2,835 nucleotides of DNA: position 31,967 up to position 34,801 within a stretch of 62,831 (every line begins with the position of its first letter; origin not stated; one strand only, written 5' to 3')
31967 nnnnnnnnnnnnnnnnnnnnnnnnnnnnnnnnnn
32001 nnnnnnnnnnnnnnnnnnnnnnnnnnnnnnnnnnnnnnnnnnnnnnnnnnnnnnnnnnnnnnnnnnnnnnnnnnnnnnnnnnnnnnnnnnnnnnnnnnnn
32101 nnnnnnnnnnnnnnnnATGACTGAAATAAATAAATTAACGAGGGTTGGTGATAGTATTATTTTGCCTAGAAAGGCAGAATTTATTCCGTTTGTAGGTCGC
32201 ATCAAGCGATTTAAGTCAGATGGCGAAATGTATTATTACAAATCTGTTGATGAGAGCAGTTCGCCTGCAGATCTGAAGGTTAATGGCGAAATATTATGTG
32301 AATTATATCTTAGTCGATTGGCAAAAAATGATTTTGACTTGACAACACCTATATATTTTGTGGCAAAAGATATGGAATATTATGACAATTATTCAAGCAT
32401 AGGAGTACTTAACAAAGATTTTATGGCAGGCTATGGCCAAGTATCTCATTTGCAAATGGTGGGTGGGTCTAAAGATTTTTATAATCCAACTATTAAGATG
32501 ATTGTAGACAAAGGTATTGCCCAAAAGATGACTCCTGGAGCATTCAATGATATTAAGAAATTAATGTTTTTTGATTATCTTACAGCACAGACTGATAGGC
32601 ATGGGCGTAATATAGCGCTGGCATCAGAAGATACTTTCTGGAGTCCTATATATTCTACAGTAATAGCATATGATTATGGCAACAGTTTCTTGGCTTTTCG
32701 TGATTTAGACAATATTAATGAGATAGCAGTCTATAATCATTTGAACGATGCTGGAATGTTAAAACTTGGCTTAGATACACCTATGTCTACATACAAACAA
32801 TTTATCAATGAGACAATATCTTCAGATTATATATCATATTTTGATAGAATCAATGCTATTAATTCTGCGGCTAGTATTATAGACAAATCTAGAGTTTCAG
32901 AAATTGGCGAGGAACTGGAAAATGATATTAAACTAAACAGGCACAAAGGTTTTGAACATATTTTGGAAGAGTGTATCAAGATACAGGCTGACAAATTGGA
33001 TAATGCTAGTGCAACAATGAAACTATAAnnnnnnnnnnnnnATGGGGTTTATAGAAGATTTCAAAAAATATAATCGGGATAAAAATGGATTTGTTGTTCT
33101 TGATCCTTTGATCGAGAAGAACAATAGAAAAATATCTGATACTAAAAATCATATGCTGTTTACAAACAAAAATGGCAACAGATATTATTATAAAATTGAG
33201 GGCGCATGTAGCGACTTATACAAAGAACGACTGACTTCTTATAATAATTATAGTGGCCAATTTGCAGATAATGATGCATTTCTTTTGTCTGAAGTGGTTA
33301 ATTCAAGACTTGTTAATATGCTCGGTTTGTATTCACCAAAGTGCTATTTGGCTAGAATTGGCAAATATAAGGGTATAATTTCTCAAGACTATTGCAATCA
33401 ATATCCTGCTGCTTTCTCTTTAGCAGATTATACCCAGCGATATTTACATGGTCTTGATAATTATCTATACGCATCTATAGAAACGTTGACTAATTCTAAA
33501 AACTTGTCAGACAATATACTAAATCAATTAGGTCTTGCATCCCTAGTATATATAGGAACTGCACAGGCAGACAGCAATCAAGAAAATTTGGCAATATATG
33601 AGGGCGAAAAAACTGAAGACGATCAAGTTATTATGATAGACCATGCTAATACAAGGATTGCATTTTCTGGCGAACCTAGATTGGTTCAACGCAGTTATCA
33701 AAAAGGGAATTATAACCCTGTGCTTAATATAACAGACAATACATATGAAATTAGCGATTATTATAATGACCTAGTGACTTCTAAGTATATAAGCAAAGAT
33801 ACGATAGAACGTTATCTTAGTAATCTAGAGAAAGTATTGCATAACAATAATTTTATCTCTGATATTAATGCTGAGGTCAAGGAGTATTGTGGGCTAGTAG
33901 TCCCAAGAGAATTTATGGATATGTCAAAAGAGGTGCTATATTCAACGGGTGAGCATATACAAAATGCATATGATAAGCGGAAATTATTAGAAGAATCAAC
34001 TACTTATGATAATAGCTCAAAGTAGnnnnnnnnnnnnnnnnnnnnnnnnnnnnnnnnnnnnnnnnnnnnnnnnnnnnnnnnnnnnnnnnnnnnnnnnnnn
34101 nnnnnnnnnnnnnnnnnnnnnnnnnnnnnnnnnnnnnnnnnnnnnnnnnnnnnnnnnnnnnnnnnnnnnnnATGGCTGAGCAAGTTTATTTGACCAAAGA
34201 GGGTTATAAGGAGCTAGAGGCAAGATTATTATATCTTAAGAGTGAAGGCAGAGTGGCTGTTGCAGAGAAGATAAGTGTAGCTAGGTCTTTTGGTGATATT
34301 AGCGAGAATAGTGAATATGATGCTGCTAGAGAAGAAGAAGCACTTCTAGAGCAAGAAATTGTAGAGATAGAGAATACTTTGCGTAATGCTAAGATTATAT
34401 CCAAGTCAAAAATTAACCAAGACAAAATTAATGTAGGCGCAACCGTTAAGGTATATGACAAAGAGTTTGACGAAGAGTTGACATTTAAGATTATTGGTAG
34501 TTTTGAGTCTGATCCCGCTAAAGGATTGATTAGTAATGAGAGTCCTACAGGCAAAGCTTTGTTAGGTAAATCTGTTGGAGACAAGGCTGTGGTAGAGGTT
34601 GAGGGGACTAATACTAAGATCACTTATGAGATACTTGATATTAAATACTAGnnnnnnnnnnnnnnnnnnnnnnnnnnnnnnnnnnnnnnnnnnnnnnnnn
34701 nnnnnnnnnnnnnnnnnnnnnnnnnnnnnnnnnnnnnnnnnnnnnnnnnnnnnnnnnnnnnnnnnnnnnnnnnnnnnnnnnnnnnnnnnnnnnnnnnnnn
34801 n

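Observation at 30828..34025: Tandem trio of stand-alone HipA/CtkA-like kinases with no antitoxin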

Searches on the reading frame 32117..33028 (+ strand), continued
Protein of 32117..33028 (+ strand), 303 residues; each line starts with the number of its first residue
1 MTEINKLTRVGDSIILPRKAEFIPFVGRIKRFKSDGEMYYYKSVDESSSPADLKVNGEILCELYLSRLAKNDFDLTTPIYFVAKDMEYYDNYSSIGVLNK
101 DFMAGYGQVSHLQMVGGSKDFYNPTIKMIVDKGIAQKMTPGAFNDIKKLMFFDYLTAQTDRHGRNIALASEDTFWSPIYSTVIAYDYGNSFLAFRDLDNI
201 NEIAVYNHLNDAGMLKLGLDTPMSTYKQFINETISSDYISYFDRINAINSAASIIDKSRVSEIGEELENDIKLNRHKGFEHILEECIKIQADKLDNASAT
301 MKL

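Call 106: find_encoding_contigs(protein=P0008, flank=7000, max_places=2)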
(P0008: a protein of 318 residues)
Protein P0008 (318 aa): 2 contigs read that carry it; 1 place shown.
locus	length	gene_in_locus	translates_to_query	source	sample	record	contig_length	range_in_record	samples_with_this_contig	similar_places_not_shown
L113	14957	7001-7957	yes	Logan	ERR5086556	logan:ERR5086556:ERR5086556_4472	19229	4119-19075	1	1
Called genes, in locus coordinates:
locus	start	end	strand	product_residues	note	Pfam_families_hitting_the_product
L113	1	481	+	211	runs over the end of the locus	PF23023:Anti-Pycsar_Apyc1, PF00753:Lactamase_B, PF12706:Lactamase_B_2 (weak)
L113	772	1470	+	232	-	PF02308:MgtC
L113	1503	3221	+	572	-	PF03485:Arg_tRNA_synt_N, PF00750:tRNA-synt_1d, PF05746:DALR_1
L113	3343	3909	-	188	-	PF04070:DUF378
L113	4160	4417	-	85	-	-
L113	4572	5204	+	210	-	-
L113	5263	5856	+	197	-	-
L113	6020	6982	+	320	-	-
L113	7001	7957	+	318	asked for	-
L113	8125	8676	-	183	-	PF03449:GreA_GreB_N, PF01272:GreA_GreB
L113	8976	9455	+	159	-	PF01257:2Fe-2S_thioredx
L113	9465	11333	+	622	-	PF01257:2Fe-2S_thioredx (weak), PF01512:Complex1_51K, PF10531:SLBB (weak), PF10589:NADH_4Fe-4S, PF12837:Fer4_6 (faint), PF00037:Fer4, PF12838:Fer4_7 (weak), PF13187:Fer4_9 (weak)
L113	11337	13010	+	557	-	PF13510:Fer2_4, PF10588:NADH-G_4Fe-4S_3, PF14697:Fer4_21 (weak), PF12838:Fer4_7 (weak), PF13187:Fer4_9 (weak), PF00037:Fer4 (weak), PF02906:Fe_hyd_lg_C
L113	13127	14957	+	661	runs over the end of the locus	?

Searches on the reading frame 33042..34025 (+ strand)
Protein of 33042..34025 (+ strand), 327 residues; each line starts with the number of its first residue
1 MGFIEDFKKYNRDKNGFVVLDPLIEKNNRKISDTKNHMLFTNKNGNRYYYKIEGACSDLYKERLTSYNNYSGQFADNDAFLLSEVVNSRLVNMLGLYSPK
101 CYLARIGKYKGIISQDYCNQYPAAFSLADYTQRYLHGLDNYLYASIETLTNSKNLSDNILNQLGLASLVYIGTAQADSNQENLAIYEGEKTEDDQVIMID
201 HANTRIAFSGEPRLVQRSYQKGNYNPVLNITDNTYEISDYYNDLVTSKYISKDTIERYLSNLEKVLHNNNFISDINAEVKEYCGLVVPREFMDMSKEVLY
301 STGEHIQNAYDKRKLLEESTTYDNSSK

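Call 3: search_protein_families(library=pfam, proteins=[window:33042-34025:+], max_evalue=10)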
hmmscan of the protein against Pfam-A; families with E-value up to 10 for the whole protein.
window:33042-34025:+ (327 aa): 0 families

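Call 4: search_protein_families(library=ncbifam, proteins=[window:33042-34025:+], max_evalue=10)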
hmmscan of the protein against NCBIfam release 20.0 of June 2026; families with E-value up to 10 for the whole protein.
window:33042-34025:+ (327 aa): 0 families

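Call 5: search_protein_families(library=padloc, proteins=[window:33042-34025:+], max_evalue=10)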
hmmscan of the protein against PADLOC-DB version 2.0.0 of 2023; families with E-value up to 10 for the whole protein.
window:33042-34025:+ (327 aa): 1 family
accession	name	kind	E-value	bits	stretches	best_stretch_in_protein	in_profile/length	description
PDLC04340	PDC-M03A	-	0.0057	14.2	1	32-185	18-152/280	-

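Call 66: find_related_loci(query=window:33042-34025:+, collection=viral_contigs, flank=5000)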
Query window:33042-34025:+ (327 aa) in viral_contigs; peptide patterns used: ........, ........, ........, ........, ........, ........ (x = any residue, [..] = any of these).
1 stretches matched a pattern, but none encodes a relative of the query by tblastn (E <= 1e-3).

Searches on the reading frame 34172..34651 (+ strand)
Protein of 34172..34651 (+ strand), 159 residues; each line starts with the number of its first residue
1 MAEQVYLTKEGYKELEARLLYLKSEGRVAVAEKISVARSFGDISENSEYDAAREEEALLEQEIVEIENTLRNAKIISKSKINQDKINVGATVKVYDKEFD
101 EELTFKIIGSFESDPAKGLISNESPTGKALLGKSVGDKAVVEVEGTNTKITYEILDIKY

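Call 41: find_related_loci(query=window:34172-34651:+, collection=genome_contigs, flank=10000)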
Query window:34172-34651:+ (159 aa) in genome_contigs; peptide patterns used: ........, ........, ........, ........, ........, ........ (x = any residue, [..] = any of these).
600 stretches matched a pattern (row limit reached: there are more); 571 encode a relative of the query (tblastn E <= 1e-3); the best 80 are kept; 80 distinct loci.
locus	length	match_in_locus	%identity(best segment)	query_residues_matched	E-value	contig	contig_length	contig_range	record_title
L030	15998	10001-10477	86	1-159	5e-89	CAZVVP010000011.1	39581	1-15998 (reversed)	MAG TPA_asm: uncultured Christensenella sp. isolate SRP315200_co1_240 genome assembly, contig: NODE_1205_length_39581_co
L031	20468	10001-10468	69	1-159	2e-64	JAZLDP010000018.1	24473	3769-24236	MAG: Clostridia bacterium isolate T1900045029_TC20190022.MAGScoT_cleanbin_000015 SGB_4447_k141_2280516, whole genome sho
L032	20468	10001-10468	69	1-159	3e-63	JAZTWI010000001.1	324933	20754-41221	MAG: Clostridia bacterium isolate T1900045334_YK20190023.MAGScoT_cleanbin_000030 SGB_6571_k141_5714728, whole genome sho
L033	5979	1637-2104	69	1-158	9e-61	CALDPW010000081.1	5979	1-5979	MAG TPA_asm: uncultured Clostridia bacterium isolate SRR6425815_bin.116_CONCOCT_v1.1_MAG genome assembly, contig: ERZ176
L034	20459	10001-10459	65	5-159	1e-57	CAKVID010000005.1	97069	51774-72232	MAG: uncultured Clostridia bacterium isolate REFINED_METABAT215_TOP10_CONTIGS_1500_ASSEMBLY_K77_MERGED__Hadza_MoBio_hadz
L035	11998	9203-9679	61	1-158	4e-55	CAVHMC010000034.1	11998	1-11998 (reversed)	Oscillospiraceae bacterium isolate H07682-L1_cleanbin_000041 genome assembly, contig: Spades_H07682-L1_contig_4194, whol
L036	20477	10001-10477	57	1-158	1e-54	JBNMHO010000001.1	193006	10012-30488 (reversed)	MAG: Clostridia bacterium isolate CM_BacUBA273.120 k141_343079_length_193006_cov_43.5586, whole genome shotgun sequence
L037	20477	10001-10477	58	1-158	2e-54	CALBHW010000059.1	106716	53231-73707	MAG TPA_asm: uncultured Clostridia bacterium isolate SRR1747054_bin.4_CONCOCT_v1.1_MAG genome assembly, contig: ERZ80828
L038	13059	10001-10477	62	1-159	1e-53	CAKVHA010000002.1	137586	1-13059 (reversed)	MAG: uncultured Clostridia bacterium isolate REFINED_METABAT215_TOP10_CONTIGS_1500_ASSEMBLY_K77_MERGED__Hadza_MoBio_hadz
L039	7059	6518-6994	55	1-158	4e-52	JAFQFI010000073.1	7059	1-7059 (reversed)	MAG: Clostridia bacterium isolate RGIG1768 Goat_Cecum-4__c802685, whole genome shotgun sequence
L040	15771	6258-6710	58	5-157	5e-50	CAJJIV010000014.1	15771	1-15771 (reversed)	MAG TPA_asm: uncultured Clostridiales bacterium isolate ERR321651-bin.10 genome assembly, contig: NODE_2357_length_15771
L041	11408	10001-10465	54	1-157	4e-49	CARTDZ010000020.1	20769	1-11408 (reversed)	MAG TPA_asm: uncultured Eubacteriales bacterium isolate MGBC159796 genome assembly, contig: MGBC159796.20, whole genome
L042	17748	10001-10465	56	1-157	4e-48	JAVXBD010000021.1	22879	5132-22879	MAG: Christensenellaceae bacterium isolate CGS5Y2-bin40 NODE_21_length_22879_cov_4.732436, whole genome shotgun sequence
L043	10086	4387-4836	57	7-157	1e-47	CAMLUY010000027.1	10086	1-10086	MAG: uncultured Clostridia bacterium isolate ERR4304397_bin.60_MetaWRAP_v1.1_MAG genome assembly, contig: NODE_6373_leng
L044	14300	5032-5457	56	4-145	4e-47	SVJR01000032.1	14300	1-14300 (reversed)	MAG: Oscillospiraceae bacterium isolate SIG440 NODE_72814_length_14300_cov_1.903972, whole genome shotgun sequence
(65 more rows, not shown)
